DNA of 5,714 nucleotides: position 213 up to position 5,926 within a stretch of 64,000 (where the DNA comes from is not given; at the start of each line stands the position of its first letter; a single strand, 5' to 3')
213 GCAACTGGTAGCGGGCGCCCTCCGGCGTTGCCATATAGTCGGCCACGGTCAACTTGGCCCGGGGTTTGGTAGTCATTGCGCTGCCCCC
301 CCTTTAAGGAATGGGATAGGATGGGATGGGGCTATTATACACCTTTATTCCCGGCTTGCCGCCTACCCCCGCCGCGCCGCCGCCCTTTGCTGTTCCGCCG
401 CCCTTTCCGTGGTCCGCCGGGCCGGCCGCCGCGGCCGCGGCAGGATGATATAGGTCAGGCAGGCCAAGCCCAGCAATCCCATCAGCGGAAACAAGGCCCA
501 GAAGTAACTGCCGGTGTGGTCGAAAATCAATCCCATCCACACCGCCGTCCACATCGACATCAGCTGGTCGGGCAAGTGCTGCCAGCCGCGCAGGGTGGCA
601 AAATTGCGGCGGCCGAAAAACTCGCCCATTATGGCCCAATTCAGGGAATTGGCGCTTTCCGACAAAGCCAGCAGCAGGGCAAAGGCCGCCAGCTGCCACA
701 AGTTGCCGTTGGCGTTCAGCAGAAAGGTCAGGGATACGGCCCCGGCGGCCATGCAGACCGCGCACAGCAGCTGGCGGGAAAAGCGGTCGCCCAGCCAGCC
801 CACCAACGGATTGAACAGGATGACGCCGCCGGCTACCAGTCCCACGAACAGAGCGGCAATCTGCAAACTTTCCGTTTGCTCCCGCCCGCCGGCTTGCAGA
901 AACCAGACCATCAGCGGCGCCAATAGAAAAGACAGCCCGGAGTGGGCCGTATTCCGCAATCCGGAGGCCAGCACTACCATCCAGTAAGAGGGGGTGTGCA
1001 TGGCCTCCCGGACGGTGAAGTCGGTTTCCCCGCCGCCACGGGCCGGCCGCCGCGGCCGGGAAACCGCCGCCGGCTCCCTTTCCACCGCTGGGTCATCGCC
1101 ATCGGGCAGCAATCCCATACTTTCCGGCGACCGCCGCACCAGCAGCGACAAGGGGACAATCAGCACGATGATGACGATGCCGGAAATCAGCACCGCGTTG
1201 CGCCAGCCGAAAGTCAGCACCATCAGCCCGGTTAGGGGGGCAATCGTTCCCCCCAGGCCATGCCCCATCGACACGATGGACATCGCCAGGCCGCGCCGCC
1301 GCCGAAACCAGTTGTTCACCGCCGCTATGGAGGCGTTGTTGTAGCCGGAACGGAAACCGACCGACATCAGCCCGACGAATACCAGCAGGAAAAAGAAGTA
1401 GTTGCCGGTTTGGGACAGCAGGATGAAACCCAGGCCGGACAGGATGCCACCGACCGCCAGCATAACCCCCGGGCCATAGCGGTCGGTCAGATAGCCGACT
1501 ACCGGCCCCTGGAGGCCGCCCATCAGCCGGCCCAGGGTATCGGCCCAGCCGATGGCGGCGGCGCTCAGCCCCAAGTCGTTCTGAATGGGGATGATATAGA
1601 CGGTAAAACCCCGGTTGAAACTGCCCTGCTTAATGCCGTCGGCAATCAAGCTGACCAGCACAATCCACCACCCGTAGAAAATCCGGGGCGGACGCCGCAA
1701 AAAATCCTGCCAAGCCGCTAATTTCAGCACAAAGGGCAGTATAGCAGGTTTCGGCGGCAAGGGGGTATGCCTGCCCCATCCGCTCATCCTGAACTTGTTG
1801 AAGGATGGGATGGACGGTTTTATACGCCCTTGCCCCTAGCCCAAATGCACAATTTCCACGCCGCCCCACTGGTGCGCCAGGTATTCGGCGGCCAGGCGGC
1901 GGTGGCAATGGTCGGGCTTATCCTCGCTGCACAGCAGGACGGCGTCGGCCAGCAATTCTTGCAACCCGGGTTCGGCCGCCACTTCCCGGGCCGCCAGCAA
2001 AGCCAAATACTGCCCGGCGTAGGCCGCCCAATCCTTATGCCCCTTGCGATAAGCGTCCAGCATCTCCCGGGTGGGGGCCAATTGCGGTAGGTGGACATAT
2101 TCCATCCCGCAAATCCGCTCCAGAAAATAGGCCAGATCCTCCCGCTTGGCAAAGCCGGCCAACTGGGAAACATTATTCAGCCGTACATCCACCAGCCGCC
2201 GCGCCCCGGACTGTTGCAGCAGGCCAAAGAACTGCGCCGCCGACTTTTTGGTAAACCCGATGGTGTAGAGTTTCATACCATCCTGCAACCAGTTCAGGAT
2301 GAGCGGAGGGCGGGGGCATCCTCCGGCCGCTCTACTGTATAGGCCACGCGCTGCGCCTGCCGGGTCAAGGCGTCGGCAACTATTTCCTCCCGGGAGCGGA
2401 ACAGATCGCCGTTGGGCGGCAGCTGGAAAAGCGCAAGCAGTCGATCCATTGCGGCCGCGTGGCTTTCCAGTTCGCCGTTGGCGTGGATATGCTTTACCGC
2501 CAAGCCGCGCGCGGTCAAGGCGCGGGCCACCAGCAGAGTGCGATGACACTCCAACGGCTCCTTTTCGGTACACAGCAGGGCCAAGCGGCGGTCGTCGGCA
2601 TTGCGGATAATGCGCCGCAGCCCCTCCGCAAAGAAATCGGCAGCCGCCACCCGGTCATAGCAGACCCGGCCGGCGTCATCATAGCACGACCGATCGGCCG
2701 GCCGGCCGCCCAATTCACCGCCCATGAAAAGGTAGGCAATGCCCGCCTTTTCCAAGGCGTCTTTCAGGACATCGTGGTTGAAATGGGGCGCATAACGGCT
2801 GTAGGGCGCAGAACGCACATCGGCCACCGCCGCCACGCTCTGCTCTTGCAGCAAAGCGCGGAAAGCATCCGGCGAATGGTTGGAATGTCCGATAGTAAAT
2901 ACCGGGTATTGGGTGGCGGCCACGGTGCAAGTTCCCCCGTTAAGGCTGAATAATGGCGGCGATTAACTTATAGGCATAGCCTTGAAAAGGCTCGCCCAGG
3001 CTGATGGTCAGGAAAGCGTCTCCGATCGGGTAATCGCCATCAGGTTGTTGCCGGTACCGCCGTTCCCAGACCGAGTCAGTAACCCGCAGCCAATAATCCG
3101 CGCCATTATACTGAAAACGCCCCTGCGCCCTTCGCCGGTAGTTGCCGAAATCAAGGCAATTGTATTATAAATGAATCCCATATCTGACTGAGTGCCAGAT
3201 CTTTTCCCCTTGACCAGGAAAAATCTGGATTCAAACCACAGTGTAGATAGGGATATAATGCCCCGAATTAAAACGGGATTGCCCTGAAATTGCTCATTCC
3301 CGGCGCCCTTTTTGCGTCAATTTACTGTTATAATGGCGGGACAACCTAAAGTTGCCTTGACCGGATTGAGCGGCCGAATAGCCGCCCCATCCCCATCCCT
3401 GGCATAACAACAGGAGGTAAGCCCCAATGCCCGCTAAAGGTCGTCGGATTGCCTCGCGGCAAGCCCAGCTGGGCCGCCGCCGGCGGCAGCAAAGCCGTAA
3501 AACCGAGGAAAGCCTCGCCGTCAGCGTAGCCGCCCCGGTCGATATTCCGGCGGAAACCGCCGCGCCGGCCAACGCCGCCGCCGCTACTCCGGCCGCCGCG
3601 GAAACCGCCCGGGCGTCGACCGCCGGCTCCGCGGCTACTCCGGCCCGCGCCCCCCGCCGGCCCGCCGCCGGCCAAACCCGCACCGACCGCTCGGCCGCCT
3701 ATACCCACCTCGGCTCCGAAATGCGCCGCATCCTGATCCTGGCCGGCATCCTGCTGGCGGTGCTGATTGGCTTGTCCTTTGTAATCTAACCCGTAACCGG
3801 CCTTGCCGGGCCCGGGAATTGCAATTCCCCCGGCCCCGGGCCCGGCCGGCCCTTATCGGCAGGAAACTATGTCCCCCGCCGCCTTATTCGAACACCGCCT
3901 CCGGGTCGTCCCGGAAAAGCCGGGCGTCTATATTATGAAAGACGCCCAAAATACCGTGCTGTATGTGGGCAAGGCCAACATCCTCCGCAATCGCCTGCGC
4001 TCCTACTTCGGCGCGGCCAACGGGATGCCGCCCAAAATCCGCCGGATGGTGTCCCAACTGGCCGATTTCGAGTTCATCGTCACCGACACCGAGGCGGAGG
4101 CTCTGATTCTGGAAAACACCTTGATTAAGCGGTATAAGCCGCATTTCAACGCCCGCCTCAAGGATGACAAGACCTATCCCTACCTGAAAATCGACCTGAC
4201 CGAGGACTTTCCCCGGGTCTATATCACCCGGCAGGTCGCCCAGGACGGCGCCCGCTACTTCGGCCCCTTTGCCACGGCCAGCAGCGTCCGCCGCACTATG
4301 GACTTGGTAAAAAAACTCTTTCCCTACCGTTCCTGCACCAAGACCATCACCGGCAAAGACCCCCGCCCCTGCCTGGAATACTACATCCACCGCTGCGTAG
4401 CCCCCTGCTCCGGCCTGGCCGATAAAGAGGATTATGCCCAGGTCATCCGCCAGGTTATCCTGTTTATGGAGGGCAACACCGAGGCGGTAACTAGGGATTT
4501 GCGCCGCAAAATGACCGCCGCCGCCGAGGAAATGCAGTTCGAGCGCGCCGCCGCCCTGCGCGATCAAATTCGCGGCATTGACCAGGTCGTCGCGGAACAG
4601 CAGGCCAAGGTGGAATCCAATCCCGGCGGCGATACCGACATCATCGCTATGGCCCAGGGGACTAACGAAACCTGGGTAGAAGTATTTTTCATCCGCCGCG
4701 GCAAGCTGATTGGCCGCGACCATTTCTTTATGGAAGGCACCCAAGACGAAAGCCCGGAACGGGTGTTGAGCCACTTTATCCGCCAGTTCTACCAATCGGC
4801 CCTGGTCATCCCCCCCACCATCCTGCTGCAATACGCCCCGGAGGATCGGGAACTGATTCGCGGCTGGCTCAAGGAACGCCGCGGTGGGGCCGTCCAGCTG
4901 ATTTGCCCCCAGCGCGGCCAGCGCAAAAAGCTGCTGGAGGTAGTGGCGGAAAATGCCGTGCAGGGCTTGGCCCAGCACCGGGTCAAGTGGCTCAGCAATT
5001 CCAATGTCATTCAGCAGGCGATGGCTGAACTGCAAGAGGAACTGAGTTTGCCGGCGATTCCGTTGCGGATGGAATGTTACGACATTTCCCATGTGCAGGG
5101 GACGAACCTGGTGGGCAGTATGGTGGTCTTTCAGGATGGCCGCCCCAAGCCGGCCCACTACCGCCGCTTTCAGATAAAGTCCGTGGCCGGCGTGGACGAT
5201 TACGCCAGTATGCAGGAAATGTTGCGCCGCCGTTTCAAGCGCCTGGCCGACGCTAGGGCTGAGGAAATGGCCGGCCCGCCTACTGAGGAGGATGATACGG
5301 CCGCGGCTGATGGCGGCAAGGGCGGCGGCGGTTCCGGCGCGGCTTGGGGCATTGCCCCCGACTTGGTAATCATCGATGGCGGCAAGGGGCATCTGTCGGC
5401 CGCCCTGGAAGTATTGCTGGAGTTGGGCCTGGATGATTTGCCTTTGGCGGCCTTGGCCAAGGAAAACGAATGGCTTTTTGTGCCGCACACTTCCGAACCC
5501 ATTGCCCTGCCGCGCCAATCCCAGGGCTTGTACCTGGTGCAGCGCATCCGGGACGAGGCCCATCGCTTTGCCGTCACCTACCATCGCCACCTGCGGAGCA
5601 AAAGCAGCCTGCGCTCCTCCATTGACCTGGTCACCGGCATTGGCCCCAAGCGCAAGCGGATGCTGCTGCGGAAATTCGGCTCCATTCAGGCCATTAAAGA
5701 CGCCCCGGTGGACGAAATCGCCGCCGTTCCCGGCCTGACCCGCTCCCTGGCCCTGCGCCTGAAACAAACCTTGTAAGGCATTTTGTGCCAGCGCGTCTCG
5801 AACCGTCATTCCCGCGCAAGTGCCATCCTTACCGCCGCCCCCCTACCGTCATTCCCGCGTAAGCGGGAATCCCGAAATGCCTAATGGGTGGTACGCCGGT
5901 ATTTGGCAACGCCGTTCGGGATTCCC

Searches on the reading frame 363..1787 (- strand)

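Call 42: search_protein_families(library=pfam, proteins=[window:363-1787:-], max_evalue=0.000001)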
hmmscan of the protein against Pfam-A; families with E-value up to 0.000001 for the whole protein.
window:363-1787:- (474 aa): 1 family
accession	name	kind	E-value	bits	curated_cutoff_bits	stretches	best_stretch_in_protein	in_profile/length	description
PF07690.21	MFS_1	-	3.4e-39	135.2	33.4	2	57-290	10-226/347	Major Facilitator Superfamily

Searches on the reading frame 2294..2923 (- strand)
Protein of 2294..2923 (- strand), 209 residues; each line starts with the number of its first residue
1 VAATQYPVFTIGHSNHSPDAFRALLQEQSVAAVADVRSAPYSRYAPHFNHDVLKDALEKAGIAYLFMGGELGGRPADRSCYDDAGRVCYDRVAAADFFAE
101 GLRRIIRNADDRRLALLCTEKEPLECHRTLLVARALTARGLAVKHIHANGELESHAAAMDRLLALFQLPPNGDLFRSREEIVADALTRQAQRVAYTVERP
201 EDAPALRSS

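Call 42: search_protein_families(library=pfam, proteins=[window:2294-2923:-], max_evalue=0.000001)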
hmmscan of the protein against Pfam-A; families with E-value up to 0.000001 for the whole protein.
window:2294-2923:- (209 aa): 1 family
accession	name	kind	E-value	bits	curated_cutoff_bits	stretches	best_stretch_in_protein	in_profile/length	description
PF04343.18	DUF488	-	1.1e-21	78.1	22.2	1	19-132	3-118/121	Domain of unknown function DUF488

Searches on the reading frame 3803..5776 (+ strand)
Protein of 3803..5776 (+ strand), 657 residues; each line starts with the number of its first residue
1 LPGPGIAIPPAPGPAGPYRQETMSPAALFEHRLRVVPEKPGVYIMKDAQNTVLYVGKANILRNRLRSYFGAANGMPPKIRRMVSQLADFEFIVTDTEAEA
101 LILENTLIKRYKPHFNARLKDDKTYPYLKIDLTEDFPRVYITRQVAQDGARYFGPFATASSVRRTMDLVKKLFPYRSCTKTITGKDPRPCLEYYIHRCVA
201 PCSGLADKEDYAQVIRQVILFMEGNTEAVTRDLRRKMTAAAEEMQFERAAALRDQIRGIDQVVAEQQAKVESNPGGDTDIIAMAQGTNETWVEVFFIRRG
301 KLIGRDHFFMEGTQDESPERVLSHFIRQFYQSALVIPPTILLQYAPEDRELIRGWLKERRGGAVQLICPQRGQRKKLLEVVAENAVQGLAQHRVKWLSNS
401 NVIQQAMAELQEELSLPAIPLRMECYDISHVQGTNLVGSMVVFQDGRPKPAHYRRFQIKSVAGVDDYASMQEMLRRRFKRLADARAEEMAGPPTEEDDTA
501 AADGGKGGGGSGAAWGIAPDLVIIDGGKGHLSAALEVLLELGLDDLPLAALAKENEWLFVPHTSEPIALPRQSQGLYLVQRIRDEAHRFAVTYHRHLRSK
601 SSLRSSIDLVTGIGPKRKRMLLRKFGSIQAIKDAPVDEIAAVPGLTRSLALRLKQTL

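Call 42: search_protein_families(library=pfam, proteins=[window:3803-5776:+], max_evalue=0.000001)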
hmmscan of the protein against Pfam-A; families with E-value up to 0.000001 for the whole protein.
window:3803-5776:+ (657 aa): 5 families
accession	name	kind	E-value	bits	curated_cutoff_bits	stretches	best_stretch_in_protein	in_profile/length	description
PF08459.17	UvrC_RNaseH_dom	-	1.1e-53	181.8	22.3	1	411-591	1-159/159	UvrC RNAse H endonuclease domain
PF22920.2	UvrC_RNaseH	-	9.9e-37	125.8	24.3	1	277-392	1-116/116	UvrC Ribonuclease H-like domain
PF02151.25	UVR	-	7e-10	38.8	21.5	1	229-260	3-34/36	UvrB/uvrC motif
PF01541.30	GIY-YIG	-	2e-09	38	22.6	1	40-114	2-76/78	GIY-YIG catalytic domain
PF14520.12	HHH_5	-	2.8e-09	37.7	27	1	610-656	7-54/57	Helix-hairpin-helix domain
